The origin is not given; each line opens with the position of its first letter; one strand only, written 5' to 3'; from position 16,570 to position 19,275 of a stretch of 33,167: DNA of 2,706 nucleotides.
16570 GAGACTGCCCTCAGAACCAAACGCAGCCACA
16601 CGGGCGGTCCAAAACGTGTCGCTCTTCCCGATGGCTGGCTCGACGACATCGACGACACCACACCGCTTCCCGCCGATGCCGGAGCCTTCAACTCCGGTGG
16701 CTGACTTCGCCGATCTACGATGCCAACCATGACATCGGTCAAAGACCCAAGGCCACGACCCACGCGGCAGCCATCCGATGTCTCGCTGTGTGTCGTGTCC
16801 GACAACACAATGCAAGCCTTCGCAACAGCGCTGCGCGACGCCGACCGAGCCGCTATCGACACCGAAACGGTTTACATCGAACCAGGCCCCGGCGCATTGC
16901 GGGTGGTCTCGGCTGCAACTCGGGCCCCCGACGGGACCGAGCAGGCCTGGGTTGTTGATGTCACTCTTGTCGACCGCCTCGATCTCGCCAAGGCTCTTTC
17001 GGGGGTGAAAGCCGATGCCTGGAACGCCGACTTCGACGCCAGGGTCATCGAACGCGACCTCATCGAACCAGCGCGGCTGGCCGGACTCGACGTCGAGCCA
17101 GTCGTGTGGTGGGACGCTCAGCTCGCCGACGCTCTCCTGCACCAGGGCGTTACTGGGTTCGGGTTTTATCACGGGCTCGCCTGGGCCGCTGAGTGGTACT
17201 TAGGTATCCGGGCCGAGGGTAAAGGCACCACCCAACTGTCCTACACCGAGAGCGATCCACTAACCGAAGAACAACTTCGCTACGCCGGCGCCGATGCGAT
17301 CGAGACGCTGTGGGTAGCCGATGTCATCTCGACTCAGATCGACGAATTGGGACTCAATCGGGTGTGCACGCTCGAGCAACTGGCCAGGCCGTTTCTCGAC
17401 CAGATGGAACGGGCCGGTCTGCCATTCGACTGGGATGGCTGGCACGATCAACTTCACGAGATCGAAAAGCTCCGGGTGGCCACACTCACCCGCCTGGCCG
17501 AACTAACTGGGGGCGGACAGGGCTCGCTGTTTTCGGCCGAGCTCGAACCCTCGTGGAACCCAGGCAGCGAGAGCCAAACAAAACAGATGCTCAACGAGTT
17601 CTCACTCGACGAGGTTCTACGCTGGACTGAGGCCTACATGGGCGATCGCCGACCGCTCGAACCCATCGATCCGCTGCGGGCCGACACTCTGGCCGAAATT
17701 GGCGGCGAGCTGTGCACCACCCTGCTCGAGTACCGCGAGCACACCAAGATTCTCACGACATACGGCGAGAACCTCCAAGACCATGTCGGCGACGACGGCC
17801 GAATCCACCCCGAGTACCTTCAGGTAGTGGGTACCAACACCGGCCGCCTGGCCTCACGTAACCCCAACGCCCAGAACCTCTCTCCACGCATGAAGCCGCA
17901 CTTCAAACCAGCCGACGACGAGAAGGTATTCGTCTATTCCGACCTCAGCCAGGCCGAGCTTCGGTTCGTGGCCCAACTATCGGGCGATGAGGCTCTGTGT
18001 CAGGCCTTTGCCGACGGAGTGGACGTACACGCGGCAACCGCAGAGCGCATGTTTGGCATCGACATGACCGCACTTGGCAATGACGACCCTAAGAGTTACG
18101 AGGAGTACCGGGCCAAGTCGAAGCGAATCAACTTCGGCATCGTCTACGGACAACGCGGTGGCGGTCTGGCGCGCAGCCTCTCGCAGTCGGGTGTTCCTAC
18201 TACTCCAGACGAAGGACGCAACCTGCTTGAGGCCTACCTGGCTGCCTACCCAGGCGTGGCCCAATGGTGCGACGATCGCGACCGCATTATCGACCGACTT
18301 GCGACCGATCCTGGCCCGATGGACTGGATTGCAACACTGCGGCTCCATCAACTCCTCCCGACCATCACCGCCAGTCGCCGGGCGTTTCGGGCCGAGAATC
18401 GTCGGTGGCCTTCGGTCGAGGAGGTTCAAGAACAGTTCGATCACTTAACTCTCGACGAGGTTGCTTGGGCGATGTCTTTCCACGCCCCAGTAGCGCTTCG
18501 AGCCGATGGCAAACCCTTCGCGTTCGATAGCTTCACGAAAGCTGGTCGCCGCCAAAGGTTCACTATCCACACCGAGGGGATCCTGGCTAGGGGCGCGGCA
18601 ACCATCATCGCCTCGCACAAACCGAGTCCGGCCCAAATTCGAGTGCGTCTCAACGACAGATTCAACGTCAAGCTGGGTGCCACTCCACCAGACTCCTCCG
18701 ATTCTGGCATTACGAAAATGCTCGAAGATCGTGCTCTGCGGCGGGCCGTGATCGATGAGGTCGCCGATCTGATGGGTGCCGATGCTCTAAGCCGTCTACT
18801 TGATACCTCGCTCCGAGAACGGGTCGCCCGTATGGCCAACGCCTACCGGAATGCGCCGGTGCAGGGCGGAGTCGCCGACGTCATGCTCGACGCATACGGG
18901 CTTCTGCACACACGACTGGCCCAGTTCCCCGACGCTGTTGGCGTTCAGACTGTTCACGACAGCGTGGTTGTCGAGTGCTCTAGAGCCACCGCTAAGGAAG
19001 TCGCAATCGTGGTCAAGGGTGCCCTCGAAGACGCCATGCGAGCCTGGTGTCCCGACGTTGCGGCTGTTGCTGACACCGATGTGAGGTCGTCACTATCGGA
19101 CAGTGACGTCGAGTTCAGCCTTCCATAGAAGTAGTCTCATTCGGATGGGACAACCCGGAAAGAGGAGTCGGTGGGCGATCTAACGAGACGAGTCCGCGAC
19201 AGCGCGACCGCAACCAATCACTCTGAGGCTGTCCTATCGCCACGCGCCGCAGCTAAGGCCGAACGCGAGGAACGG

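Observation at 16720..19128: Atypical family-A DNA polymerase: proofreading exonuclease plus polymerase, no 5' nuclease, ~170-aa insertion between motifs B and C, and motif C HDE->HDS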

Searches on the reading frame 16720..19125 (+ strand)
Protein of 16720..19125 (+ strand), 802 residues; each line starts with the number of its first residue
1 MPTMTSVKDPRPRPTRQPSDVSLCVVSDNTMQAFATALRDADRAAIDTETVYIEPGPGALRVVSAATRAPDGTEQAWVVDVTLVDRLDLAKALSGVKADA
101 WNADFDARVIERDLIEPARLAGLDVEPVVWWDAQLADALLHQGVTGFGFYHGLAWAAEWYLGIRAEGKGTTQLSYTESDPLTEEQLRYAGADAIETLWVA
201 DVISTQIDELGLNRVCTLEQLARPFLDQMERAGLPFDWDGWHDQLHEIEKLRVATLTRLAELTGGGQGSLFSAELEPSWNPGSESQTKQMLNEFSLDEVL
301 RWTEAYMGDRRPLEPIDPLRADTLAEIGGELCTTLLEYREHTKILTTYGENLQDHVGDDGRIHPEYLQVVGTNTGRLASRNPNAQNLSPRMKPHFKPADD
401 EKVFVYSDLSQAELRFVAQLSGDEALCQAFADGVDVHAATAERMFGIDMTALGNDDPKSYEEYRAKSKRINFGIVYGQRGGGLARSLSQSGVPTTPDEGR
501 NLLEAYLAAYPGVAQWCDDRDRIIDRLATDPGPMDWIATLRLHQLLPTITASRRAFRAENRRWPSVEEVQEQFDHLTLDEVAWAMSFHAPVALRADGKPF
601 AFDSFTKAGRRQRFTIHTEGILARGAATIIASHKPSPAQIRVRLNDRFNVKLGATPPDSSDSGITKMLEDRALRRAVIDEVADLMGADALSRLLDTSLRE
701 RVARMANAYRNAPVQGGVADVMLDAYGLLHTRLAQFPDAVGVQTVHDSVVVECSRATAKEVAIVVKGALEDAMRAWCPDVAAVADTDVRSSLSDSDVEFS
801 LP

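Call 3: search_protein_families(library=pfam, proteins=[window:16720-19125:+], max_evalue=0.1)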
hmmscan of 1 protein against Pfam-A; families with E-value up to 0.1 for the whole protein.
window:16720-19125:+ (802 aa): 2 families
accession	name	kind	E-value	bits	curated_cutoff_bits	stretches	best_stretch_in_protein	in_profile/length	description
PF00476.26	DNA_pol_A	-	4.5e-51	174.4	34.3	2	322-519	63-257/381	DNA polymerase family A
PF01612.26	DNA_pol_A_exo1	-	2.9e-10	40.7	23.6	1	28-207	7-172/173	3'-5' exonuclease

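Call 4: search_protein_families(library=ncbifam, proteins=[window:16720-19125:+], max_evalue=0.1)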
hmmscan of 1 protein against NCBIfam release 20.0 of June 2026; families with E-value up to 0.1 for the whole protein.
window:16720-19125:+ (802 aa): 10 families
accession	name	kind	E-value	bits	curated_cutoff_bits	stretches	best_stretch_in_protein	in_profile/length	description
NF011539.0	PRK14975.1-3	equivalog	3.4e-66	223.8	640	2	24-519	49-512/628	bifunctional 3'-5' exonuclease/DNA polymerase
NF004397.1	PRK05755.1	equivalog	4.6e-54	184.3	720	2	24-520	299-766/889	DNA polymerase I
TIGR00593.1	pola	equivalog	1.5e-46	159.2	600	2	177-519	449-766/890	DNA polymerase I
NF011540.0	PRK14975.1-4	equivalog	2.3e-36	125.5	601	2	332-519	283-460/576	bifunctional 3'-5' exonuclease/DNA polymerase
NF011541.0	PRK14975.2-1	equivalog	4.2e-32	111.2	871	2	331-521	318-514/645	bifunctional 3'-5' exonuclease/DNA polymerase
NF011538.0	PRK14975.1-1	equivalog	5.1e-20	71.4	389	2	323-488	248-395/557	bifunctional 3'-5' exonuclease/DNA polymerase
NF038380.1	phage_DpoZ_1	exception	8.2e-19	67.4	500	1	187-488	151-445/607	aminoadenine-incorporating DNA polymerase DpoZ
NF011542.0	PRK14975.2-2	equivalog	2.5e-12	45.8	1061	1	359-563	501-696/802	bifunctional 3'-5' exonuclease/DNA polymerase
NF011543.0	PRK14975.2-3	equivalog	1.3e-11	43.3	1139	1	360-525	541-701/853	bifunctional 3'-5' exonuclease/DNA polymerase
NF038381.1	phage_DpoZ_2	exception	8.4e-10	37.6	350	1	408-520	509-616/754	aminoadenine-incorporating DNA polymerase DpoZ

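Call 5: search_solved_structures(query=window:16720-19125:+, max_evalue=0.01, show_alignments=3)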
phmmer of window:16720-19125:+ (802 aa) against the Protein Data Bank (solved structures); distinct sequences matched with E-value up to 0.01: 75 (the best 60 are shown).
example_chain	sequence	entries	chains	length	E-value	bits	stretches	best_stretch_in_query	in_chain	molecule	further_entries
8oo6_A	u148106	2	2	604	3.3e-32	114.6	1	164-559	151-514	DNA polymerase I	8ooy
1d9d_A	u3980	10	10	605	4e-32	114.3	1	165-559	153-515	DNA POLYMERASE I | PROTEIN (DNA POLYMERASE I KLENOW FRAGMENT (E.C.2.7.7.7)) | PROTEIN (DNA POLYMERASE I-KLENOW FRAGMENT (E.C.2.7.7.7))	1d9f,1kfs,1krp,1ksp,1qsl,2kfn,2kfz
1dpi_A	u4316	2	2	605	4e-32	114.3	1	165-559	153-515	DNA POLYMERASE I KLENOW FRAGMENT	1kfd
1d8y_A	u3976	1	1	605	4.1e-32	114.3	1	165-559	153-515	DNA POLYMERASE I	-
1kln_A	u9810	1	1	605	4.2e-32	114.2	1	165-559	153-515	PROTEIN (DNA POLYMERASE I KLENOW FRAGMENT (E.C.2.7.7.7))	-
2ktq_A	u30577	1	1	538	1.4e-27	99.2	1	332-518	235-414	PROTEIN (LARGE FRAGMENT OF DNA POLYMERASE I)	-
4ktq_A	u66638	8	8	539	1.4e-27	99.2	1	332-518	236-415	PROTEIN (LARGE FRAGMENT OF DNA POLYMERASE I) | DNA polymerase I, thermostable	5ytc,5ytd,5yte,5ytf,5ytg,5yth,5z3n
1qss_A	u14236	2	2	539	1.5e-27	99.2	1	332-518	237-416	DNA POLYMERASE I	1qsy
1jxe_A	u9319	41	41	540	1.5e-27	99.2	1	332-518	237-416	TAQ DNA POLYMERASE I | PROTEIN (LARGE FRAGMENT OF DNA POLYMERASE I) | DNA polymerase I, thermostable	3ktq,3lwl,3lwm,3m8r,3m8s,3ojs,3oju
1qtm_A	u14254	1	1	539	1.5e-27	99.2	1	332-518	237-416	DNA POLYMERASE I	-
4xiu_A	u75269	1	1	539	1.5e-27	99.2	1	332-518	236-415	DNA polymerase I, thermostable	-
6fbc_A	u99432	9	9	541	1.5e-27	99.2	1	332-518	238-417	DNA polymerase I, thermostable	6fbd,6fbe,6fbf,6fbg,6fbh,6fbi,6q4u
1ktq_A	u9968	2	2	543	1.5e-27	99.2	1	332-518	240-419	DNA POLYMERASE I | PROTEIN (DNA POLYMERASE I)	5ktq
4n56_A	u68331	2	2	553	1.6e-27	99.1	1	332-518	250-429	DNA polymerase I, thermostable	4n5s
5o7t_A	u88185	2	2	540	3.9e-27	97.8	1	332-518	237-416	DNA polymerase I, thermostable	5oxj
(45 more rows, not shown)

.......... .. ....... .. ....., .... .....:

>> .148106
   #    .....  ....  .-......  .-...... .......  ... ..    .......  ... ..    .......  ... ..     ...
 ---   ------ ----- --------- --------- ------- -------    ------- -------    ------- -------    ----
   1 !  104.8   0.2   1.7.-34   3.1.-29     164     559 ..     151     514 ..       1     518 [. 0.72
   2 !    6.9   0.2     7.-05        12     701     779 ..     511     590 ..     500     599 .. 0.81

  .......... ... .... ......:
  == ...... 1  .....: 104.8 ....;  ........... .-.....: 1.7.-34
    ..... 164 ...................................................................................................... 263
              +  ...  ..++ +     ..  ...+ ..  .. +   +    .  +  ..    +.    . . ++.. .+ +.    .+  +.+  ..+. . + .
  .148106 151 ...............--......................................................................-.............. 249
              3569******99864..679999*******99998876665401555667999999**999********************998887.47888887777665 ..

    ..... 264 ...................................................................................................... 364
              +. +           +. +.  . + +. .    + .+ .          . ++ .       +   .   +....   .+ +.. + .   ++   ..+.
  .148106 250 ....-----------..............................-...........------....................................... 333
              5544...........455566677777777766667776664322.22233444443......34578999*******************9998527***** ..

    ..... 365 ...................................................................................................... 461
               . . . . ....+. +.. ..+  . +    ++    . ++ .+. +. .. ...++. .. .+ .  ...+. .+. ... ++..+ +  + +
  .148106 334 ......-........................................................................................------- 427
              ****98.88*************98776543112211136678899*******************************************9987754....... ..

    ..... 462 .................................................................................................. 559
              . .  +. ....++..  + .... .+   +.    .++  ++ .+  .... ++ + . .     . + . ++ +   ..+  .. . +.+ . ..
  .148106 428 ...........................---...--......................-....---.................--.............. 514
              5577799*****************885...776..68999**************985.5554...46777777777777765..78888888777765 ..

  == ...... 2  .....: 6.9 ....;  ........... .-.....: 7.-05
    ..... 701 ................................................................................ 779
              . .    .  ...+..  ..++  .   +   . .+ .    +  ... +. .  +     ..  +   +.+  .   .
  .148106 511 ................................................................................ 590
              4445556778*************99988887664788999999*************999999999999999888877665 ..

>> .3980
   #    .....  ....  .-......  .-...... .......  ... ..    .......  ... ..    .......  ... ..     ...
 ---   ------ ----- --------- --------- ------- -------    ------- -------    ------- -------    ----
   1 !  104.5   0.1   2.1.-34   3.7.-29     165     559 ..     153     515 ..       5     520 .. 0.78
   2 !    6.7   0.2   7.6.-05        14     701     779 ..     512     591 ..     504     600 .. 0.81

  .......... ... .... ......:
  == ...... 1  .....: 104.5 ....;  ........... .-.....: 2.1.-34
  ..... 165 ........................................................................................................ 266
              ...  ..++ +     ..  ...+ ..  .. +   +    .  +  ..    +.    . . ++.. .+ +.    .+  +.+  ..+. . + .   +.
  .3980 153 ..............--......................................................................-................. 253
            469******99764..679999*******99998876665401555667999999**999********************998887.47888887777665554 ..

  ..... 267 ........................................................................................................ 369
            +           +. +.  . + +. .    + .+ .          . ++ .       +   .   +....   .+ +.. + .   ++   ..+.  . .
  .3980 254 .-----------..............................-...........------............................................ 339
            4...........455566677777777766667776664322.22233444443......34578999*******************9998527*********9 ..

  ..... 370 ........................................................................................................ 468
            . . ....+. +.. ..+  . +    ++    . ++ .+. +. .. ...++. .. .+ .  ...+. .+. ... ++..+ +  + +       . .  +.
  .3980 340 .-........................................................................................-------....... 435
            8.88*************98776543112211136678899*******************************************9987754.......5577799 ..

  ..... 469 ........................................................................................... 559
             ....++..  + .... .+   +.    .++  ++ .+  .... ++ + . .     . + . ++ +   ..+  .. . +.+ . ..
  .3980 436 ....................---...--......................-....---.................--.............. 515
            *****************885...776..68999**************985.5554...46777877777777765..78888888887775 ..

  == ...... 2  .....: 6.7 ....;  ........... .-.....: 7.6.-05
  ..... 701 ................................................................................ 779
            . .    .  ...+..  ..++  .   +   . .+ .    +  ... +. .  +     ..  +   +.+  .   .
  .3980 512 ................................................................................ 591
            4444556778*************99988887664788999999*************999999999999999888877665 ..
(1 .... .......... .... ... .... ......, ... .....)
